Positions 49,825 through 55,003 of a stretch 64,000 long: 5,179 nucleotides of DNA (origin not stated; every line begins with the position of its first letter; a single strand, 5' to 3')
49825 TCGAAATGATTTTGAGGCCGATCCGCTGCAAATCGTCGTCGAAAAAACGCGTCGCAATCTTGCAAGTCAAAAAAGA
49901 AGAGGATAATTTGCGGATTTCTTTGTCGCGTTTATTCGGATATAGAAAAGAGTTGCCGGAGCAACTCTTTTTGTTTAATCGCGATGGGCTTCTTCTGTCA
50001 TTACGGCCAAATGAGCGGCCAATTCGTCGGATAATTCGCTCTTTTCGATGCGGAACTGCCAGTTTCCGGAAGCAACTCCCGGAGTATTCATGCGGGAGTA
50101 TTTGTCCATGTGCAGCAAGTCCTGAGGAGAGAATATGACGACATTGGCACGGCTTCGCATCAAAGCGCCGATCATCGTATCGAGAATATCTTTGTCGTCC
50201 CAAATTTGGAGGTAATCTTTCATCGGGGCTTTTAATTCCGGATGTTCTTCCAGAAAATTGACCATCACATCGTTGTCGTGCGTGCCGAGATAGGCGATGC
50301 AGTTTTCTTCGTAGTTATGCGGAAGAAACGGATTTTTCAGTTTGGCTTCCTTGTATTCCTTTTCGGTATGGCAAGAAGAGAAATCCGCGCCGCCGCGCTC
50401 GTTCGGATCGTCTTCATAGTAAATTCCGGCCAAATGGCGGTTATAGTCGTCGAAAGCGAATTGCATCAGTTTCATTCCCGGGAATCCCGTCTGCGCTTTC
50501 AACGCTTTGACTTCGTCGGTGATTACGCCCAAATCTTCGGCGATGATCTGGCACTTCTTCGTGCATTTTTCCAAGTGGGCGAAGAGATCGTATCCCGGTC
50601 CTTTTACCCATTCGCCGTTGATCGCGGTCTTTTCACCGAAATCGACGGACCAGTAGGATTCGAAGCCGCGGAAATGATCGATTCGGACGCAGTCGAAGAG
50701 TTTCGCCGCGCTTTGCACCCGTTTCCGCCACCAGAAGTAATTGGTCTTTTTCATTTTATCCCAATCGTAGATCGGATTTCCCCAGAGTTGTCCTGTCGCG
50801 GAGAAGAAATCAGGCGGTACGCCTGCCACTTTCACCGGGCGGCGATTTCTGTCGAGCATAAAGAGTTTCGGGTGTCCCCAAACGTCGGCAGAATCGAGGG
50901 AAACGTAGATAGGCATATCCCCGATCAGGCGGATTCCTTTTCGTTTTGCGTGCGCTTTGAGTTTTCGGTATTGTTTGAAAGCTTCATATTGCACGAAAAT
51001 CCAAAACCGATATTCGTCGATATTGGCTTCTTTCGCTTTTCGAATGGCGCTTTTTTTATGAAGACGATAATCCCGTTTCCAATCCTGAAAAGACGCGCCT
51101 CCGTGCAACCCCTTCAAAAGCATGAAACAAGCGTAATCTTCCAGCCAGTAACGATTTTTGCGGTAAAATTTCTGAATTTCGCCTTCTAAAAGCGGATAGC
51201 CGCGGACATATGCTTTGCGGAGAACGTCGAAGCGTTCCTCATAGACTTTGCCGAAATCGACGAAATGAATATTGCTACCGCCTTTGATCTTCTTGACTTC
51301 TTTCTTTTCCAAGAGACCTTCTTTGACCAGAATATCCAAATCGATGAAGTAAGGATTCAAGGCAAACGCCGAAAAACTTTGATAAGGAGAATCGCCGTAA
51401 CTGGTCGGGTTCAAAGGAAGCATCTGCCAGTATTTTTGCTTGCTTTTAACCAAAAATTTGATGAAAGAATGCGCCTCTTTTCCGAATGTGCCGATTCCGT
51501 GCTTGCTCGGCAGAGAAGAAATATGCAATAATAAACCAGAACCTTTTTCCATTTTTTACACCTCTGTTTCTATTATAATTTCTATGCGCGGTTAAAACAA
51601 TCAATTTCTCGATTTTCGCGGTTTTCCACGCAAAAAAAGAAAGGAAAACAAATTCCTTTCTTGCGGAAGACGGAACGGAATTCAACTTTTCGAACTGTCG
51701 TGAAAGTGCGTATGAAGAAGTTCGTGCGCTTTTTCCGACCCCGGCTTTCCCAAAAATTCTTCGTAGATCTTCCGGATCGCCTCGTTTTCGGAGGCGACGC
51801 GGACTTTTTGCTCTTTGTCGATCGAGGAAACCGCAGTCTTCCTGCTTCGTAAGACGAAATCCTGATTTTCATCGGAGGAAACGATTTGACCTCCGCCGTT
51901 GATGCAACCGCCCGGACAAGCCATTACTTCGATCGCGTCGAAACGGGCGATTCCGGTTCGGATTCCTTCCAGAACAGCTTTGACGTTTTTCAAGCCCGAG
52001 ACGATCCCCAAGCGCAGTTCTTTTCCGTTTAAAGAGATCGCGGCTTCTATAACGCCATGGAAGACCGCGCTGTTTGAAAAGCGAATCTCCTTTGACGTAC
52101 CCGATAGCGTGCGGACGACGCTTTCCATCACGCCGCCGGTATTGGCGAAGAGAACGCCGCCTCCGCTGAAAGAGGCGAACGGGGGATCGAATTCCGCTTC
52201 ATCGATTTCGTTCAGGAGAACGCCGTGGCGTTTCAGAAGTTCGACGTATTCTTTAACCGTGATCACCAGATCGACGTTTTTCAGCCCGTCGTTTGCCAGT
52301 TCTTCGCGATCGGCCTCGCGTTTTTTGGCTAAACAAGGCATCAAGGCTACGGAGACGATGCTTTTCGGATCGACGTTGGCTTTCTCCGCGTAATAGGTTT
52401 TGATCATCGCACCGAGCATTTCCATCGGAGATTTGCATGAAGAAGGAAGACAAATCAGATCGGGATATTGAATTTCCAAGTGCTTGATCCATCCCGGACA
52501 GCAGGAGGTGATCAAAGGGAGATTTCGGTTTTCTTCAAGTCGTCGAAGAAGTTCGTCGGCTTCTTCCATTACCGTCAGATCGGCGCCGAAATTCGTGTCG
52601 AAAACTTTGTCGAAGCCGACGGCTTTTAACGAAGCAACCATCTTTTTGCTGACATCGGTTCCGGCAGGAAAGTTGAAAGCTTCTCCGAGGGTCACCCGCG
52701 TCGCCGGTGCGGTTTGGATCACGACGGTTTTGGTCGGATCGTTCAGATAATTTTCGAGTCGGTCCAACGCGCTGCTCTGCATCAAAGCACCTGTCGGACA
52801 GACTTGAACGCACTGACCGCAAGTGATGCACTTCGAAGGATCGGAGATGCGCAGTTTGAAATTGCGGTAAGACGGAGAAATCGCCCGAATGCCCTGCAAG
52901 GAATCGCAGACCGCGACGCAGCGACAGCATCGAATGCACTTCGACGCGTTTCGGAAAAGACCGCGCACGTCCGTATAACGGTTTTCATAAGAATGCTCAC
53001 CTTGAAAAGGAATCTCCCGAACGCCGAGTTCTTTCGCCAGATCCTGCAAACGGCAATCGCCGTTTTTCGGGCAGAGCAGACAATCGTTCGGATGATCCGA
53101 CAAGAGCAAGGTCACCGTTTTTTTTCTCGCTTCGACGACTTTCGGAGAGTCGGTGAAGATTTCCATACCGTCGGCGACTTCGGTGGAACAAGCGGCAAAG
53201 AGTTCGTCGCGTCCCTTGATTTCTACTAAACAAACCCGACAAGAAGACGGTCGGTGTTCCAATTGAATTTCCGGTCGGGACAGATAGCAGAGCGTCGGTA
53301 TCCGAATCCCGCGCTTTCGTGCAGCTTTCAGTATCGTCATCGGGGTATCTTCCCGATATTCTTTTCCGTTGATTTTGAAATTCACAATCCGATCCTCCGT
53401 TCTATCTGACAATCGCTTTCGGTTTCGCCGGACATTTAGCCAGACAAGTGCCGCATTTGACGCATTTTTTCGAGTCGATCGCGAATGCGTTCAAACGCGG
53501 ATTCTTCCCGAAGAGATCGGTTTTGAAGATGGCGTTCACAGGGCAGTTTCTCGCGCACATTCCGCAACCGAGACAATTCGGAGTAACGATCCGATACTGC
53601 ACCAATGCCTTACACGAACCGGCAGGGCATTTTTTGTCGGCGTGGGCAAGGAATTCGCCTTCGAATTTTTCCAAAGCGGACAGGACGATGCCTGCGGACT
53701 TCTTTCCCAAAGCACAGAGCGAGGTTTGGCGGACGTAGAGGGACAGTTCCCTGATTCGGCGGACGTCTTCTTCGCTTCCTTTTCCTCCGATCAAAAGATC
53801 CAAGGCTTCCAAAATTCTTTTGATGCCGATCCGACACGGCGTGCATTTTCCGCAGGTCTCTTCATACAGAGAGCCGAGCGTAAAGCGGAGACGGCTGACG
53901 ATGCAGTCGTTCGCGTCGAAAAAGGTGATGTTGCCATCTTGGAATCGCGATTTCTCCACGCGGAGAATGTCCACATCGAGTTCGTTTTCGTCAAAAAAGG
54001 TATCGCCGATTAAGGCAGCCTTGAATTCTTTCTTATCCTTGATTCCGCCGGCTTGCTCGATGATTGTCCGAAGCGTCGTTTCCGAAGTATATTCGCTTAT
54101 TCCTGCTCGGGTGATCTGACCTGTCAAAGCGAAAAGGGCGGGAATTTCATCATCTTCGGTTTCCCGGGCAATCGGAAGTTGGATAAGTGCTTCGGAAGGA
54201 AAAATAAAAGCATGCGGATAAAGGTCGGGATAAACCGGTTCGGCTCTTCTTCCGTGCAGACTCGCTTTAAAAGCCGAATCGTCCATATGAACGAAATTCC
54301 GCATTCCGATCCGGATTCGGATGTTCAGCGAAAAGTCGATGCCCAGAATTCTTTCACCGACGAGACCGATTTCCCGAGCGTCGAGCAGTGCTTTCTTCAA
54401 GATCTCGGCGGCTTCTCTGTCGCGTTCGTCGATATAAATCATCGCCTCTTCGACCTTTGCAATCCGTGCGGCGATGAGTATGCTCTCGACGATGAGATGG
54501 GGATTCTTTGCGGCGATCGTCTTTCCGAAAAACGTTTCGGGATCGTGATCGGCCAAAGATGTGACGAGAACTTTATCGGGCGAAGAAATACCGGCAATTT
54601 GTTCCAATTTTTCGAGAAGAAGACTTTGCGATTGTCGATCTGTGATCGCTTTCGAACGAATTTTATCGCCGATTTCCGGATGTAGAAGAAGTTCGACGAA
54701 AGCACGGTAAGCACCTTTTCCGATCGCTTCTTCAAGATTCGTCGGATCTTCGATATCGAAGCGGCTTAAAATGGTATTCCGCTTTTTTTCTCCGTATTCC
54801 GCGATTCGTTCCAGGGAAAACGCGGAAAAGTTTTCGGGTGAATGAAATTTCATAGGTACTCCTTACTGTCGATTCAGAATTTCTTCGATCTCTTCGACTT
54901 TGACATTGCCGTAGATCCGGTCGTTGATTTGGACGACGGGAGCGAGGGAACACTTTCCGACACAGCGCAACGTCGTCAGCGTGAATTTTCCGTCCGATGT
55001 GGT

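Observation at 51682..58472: H2-sensing module (HydS sensory hydrogenase + PP2C phosphatase) co-operonic with hydC-hydB-hydA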

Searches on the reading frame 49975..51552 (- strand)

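Call 7: search_protein_families(library=pfam, proteins=[window:49975-51552:-], max_evalue=0.001)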
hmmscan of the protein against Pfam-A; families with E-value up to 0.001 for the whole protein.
window:49975-51552:- (525 aa): 1 family
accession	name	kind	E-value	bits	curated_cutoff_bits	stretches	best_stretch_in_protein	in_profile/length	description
PF02446.23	Glyco_hydro_77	-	1.3e-167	558.9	25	2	9-371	1-358/465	4-alpha-glucanotransferase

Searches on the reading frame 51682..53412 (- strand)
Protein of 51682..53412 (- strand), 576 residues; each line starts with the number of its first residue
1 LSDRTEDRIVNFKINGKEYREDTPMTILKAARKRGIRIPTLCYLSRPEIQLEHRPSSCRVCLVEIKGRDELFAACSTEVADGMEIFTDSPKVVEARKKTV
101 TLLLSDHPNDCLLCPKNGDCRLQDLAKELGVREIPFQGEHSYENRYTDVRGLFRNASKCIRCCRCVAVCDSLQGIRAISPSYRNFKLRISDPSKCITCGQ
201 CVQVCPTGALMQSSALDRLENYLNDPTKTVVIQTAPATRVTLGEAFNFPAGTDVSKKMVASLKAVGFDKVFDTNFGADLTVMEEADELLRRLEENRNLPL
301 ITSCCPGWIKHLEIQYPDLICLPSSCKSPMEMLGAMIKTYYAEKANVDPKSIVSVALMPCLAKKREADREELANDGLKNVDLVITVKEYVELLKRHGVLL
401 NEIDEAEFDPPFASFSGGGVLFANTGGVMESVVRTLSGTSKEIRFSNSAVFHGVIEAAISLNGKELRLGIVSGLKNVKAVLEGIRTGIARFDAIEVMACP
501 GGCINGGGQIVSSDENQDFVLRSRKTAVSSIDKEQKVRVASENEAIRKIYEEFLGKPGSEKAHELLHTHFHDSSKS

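Call 5: search_protein_families(library=pfam, proteins=[window:51682-53412:-], max_evalue=0.01)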
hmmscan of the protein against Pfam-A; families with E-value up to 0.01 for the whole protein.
window:51682-53412:- (576 aa): 15 families
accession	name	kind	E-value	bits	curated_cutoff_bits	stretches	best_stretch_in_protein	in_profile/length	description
PF02906.19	Fe_hyd_lg_C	-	1.3e-87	294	22.1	1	228-507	1-245/245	Iron only hydrogenase large subunit, C-terminal domain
PF02256.22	Fe_hyd_SSU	-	5.7e-20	71.6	24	1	520-572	3-55/56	Iron hydrogenase small subunit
PF10588.14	NADH-G_4Fe-4S_3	-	5.3e-17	61.5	27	1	96-134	1-39/40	NADH-ubiquinone oxidoreductase-G iron-sulfur binding region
PF13510.11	Fer2_4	-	8.1e-17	61.5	22.8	1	9-89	3-81/82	2Fe-2S iron-sulfur cluster binding domain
PF00037.32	Fer4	-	3.4e-10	39.8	21.1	1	191-210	4-23/24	4Fe-4S binding domain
PF13237.11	Fer4_10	-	1.3e-08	35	25.5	2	153-206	3-53/53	4Fe-4S dicluster domain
PF12838.12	Fer4_7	-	2.7e-08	34.6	27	1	158-209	1-52/52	4Fe-4S dicluster domain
PF13484.11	Fer4_16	-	1.5e-06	29.3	30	1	194-217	1-25/66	4Fe-4S double cluster binding domain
PF14697.11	Fer4_21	-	2e-06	28.3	35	1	156-208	5-55/59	4Fe-4S dicluster domain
PF12837.12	Fer4_6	-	5.6e-06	26.5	25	1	191-210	5-24/24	4Fe-4S binding domain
PF13187.11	Fer4_9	-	1.1e-05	25.8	27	1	158-209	1-51/52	4Fe-4S dicluster domain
PF12797.12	Fer4_2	-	0.00027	21.2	24.5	1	190-207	5-22/22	4Fe-4S binding domain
PF13183.11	Fer4_8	-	0.0015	19.5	27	1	156-208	2-67/68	4Fe-4S dicluster domain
PF12800.12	Fer4_4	-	0.0027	18.4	24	1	192-208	1-17/17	4Fe-4S binding domain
PF12798.12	Fer4_3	-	0.0043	18.2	27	1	195-209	1-15/15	4Fe-4S binding domain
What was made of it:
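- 51682..53385 (-): HydA: catalytic group-A [FeFe]-hydrogenase subunit (567 aa from the GTG at 53385, or 576 aa from the TTG at 53412). Fer2_4, NADH-G_4Fe-4S_3, 2x Fer4, Fe_hyd_lg_C and Fe_hyd_SSU (call 5).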

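Call 8: search_protein_families(library=ncbifam, proteins=[window:51682-53412:-], max_evalue=0.001)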
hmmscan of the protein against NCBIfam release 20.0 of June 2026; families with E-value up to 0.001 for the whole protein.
window:51682-53412:- (576 aa): 42 families (the best 25 are shown)
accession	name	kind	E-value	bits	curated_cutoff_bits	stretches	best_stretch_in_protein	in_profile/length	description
NF040763.1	FeFe_hydrog_A6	exception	1.6e-210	700.3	765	1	10-572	1-570/571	NADH-dependent [FeFe] hydrogenase, group A6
NF040762.1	Hydr_FeFe_Clost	exception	2.7e-154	514.9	900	1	12-570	3-571/572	ferredoxin hydrogenase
TIGR02512.1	FeFe_hydrog_A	subfamily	3.7e-131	437.4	405.95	1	154-510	4-373/375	[FeFe] hydrogenase, group A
TIGR04105.1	FeFe_hydrog_B1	subfamily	3.3e-50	171.1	450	2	157-446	142-416/462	monomeric [FeFe] hydrogenase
NF005745.0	PRK07569.1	equivalog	1.5e-44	152.2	333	1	9-213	3-210/238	bidirectional hydrogenase complex protein HoxU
NF006305.0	PRK08493.1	equivalog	1.2e-35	122.9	591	2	10-179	2-163/819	NADH-quinone oxidoreductase subunit G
TIGR01973.1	NuoG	equivalog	4.1e-35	121.7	470.05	1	13-214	2-202/606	NADH-quinone oxidoreductase subunit NuoG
NF009454.0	PRK12814.1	equivalog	9.8e-24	83.7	916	1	10-112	4-101/657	putative NADPH-dependent glutamate synthase small subunit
NF005895.0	PRK07860.1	equivalog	1.3e-23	83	802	1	5-212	13-222/811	NADH-quinone oxidoreductase subunit G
NF006221.0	PRK08348.1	subfamily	5.3e-09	35.9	124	1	150-215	36-97/136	NADH-plastoquinone oxidoreductase subunit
TIGR01971.1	NuoI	subfamily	5.5e-08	32.4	113.05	1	144-218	27-106/121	NADH-quinone oxidoreductase, chain I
TIGR02912.1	sulfite_red_C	equivalog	7e-08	31.8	324.1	1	155-213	167-221/314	sulfite reductase subunit C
NF040864.1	HgcB_ferredoxin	equivalog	2.5e-07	30.5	99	1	148-212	5-63/93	mercury methylation ferredoxin HgcB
NF004541.0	PRK05888.2-2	equivalog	4.2e-07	30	217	1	148-215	51-116/168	NADH-quinone oxidoreductase subunit NuoI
TIGR02494.1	PFLE_PFLC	subfamily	8.5e-07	28.5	174.35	1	155-220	46-107/293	glycyl-radical enzyme activating protein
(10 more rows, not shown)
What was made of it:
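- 51682..53385 (-): NF040763, 700 bits (call 8).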

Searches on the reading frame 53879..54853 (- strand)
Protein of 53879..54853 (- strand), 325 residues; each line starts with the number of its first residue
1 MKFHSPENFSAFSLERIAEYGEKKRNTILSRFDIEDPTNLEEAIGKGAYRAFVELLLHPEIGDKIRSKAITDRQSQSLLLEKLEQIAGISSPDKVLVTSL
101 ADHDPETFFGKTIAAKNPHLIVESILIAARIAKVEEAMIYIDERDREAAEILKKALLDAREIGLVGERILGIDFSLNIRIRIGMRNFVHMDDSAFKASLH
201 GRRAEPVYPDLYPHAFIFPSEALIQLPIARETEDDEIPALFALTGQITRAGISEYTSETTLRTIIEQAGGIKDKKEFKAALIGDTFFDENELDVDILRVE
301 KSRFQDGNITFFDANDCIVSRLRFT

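Call 36: search_protein_families(library=pfam, proteins=[window:53879-54853:-], max_evalue=10)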
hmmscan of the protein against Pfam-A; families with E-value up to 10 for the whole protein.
seq(325 aa): 3 families
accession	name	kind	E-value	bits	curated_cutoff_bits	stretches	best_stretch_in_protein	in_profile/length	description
PF01512.22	Complex1_51K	-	2.8e-10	40.7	31.2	1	85-208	22-130/150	Nuo51 FMN-binding domain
PF10531.15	SLBB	-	3.4e-05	24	27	1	241-276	2-37/55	SLBB domain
PF22461.2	SLBB_2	-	0.0076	16.8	27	1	241-274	3-38/79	SLBB domain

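Call 46: search_protein_representatives(protein=window:53894-54853:-)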
Query: 320 residues. Proteins with E-value up to 0.001 (for the whole library): 1336; up to 1e-10: 252; up to 1e-30: 1. The best 150 are listed.
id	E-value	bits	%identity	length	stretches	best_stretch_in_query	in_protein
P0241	3.0e-37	145.1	65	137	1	1-118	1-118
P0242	3.8e-21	92.2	32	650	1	23-318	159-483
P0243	3.5e-20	89.0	30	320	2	20-210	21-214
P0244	7.0e-20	88.0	30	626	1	21-297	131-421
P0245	7.0e-20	88.0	31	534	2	22-210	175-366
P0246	8.4e-20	87.8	33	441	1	38-284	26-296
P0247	1.8e-19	86.7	32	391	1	61-296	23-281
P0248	3.4e-19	85.8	28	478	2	19-213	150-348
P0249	8.4e-19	84.5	34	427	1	34-272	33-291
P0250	8.6e-19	84.5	39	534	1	26-207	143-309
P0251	9.0e-19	84.4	31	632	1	27-296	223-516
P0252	1.1e-18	84.1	32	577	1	59-296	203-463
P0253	3.6e-18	82.4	31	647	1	20-285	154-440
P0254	4.6e-18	82.1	31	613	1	33-320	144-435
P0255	5.8e-18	81.7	30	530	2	13-216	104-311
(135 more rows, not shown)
